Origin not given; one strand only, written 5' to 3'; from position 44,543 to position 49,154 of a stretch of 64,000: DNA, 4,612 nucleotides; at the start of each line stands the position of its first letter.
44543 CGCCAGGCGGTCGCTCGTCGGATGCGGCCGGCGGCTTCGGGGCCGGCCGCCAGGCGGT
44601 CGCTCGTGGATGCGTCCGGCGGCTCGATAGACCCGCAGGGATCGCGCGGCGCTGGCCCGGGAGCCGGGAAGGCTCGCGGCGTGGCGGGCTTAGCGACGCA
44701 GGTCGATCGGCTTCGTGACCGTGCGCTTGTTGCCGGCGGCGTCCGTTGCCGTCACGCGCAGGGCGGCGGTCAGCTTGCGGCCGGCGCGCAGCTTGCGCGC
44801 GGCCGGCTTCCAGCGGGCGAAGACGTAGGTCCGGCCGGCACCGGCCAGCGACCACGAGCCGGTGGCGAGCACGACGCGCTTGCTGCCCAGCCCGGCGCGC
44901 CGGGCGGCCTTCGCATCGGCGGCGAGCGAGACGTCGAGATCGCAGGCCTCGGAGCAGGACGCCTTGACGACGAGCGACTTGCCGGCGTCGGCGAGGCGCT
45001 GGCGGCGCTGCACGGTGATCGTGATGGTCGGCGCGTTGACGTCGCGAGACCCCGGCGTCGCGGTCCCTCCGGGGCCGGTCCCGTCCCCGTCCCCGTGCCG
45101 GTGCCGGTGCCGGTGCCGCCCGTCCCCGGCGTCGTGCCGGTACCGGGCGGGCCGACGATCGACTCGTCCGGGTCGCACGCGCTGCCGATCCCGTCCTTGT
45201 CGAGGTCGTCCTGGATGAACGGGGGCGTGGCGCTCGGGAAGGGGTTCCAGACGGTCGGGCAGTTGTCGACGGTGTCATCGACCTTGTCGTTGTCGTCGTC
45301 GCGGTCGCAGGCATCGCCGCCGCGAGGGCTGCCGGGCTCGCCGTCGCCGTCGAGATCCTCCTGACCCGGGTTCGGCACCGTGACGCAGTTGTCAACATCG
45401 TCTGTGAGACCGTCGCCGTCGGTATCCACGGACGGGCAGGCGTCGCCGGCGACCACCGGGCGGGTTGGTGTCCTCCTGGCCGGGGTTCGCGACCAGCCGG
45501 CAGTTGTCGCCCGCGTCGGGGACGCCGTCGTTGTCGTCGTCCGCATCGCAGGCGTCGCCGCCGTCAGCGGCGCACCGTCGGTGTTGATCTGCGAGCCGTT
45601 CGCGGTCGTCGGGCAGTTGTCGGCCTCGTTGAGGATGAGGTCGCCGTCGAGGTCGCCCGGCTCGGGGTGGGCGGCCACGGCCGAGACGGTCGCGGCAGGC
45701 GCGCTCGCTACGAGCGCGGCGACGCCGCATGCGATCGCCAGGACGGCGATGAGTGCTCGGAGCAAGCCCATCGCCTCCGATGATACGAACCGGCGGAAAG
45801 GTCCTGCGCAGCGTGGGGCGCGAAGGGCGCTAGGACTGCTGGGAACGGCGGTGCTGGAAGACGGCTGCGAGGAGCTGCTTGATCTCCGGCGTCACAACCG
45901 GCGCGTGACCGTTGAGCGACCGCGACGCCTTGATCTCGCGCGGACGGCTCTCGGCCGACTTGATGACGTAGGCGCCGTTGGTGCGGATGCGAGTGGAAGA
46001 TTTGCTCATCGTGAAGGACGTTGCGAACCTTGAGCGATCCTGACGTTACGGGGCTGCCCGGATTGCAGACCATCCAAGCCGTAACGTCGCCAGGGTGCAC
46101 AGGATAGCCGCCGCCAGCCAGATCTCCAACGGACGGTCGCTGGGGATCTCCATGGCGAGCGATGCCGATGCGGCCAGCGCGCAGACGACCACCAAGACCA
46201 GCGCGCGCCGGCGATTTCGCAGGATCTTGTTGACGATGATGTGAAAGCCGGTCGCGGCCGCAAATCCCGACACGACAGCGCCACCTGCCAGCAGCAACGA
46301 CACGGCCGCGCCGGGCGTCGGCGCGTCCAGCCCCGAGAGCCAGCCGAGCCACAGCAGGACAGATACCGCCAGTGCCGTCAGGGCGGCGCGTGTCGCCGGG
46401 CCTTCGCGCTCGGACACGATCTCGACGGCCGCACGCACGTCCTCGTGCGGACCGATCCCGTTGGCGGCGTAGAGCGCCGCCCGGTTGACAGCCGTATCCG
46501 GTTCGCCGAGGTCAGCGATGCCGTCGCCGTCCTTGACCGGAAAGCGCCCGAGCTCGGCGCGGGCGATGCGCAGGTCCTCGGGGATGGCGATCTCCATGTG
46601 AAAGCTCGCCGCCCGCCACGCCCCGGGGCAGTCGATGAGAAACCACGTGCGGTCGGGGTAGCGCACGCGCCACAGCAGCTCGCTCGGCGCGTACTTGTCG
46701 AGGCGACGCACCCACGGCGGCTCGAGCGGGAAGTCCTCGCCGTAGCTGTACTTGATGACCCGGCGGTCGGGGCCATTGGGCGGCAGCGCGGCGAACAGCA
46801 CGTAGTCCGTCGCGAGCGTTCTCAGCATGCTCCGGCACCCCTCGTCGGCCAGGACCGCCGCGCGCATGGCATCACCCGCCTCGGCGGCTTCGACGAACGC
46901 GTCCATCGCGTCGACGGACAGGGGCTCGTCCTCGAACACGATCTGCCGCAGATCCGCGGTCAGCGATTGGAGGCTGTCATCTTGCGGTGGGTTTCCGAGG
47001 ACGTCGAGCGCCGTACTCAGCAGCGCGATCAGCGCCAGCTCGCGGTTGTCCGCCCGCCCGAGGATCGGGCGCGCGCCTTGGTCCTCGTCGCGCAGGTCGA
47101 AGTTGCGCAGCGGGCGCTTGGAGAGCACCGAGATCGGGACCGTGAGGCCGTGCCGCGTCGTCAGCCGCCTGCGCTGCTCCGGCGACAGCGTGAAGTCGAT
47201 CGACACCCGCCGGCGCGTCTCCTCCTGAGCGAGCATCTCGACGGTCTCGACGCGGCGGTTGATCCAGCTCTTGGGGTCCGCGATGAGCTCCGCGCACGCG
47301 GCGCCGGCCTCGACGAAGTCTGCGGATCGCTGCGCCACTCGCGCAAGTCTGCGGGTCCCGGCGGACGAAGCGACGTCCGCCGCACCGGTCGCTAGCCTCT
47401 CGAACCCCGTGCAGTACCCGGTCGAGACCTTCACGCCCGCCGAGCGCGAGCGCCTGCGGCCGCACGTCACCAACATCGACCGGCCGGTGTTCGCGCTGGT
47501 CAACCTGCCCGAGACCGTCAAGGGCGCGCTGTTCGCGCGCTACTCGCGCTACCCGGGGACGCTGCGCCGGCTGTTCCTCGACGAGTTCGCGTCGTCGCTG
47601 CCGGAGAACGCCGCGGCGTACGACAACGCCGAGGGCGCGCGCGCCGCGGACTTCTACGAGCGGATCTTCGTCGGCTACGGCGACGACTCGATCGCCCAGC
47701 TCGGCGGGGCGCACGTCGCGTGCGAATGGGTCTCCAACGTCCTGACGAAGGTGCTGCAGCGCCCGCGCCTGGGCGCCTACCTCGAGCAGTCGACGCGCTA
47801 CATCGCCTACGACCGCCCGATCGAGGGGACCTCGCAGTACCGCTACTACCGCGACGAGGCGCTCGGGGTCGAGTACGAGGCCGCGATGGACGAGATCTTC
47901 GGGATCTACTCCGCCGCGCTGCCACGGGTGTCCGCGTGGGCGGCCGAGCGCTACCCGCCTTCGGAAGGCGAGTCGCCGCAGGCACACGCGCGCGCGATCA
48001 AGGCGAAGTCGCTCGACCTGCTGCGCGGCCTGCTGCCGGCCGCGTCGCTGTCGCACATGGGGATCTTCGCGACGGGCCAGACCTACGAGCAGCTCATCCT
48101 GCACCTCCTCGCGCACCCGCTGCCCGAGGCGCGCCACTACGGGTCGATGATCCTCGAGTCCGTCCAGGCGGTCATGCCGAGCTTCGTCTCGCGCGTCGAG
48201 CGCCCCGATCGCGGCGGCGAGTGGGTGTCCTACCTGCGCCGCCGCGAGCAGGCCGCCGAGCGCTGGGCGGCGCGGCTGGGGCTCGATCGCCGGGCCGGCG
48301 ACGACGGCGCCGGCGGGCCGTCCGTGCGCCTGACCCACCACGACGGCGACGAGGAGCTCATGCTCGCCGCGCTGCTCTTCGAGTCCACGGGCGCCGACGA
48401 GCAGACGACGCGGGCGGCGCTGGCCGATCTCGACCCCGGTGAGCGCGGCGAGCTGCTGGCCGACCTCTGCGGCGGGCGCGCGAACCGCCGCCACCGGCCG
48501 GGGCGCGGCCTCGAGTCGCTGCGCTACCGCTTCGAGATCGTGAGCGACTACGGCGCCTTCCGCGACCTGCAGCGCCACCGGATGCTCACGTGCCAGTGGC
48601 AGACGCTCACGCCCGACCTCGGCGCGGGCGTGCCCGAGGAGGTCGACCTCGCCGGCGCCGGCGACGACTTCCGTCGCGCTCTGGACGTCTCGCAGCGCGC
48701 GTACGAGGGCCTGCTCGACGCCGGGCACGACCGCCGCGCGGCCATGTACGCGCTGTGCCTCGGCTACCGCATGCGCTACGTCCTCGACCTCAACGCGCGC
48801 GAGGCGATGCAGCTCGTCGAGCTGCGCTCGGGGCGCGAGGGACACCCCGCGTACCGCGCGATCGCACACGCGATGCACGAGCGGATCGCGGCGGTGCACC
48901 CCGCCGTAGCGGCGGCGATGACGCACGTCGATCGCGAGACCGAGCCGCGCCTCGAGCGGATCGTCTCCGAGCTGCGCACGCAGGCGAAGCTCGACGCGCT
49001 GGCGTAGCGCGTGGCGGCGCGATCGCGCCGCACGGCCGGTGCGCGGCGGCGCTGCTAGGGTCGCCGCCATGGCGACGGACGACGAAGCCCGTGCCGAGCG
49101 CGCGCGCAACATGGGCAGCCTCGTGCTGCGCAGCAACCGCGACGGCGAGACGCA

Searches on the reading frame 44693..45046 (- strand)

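Call 12: search_protein_families(library=pfam, max_evalue=1, proteins=[window:44693-45046:-])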
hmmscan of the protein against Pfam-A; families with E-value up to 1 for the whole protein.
seq(118 aa): 0 families

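Call 13: search_protein_families(library=ncbifam, max_evalue=1, proteins=[window:44693-45046:-])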
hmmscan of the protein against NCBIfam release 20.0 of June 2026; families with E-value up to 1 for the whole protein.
seq(118 aa): 2 families
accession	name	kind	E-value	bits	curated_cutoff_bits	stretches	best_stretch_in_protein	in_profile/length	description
TIGR01965.1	VCBS_repeat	domain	0.0097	16.1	15.5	1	61-111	25-74/99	VCBS domain-containing protein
NF033510.3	Ca_tandemer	repeat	0.14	12.5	50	0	84-107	75-95/96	Ca2+-stabilized repeat-containing adhesin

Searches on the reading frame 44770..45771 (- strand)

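Call 49: search_protein_families(library=pfam, max_evalue=0.0001, proteins=[window:44770-45771:-])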
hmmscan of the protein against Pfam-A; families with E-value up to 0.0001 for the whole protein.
window:44770-45771:- (333 aa): 1 family
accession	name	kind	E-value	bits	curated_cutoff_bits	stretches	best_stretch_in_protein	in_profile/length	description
PF02412.23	TSP_3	-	2.7e-18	65.8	25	3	109-137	9-36/36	Thrombospondin type 3 repeat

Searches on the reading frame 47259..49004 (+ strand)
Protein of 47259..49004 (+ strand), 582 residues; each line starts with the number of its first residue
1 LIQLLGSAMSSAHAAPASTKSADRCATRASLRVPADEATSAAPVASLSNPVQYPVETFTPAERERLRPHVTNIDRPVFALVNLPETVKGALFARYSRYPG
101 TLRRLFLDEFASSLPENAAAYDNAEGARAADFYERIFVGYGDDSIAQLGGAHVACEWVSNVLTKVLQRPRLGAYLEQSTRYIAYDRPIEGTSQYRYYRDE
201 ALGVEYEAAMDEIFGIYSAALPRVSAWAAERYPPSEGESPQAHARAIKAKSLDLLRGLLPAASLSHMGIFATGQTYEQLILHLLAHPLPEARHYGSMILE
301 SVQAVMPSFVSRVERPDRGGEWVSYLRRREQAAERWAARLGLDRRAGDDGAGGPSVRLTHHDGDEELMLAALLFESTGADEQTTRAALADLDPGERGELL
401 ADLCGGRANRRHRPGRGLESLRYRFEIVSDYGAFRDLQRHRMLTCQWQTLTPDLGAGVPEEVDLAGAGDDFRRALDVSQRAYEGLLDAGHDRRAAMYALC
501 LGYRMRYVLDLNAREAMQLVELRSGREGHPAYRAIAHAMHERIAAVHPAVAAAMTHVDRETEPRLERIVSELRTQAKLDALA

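Call 49: search_protein_families(library=pfam, max_evalue=0.0001, proteins=[window:47259-49004:+])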
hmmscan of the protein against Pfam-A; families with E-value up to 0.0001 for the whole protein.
window:47259-49004:+ (582 aa): 1 family
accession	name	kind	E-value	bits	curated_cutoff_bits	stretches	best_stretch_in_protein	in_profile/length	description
PF02511.20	Thy1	-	2.9e-29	102.6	24.8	2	411-549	47-191/191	Thymidylate synthase complementing protein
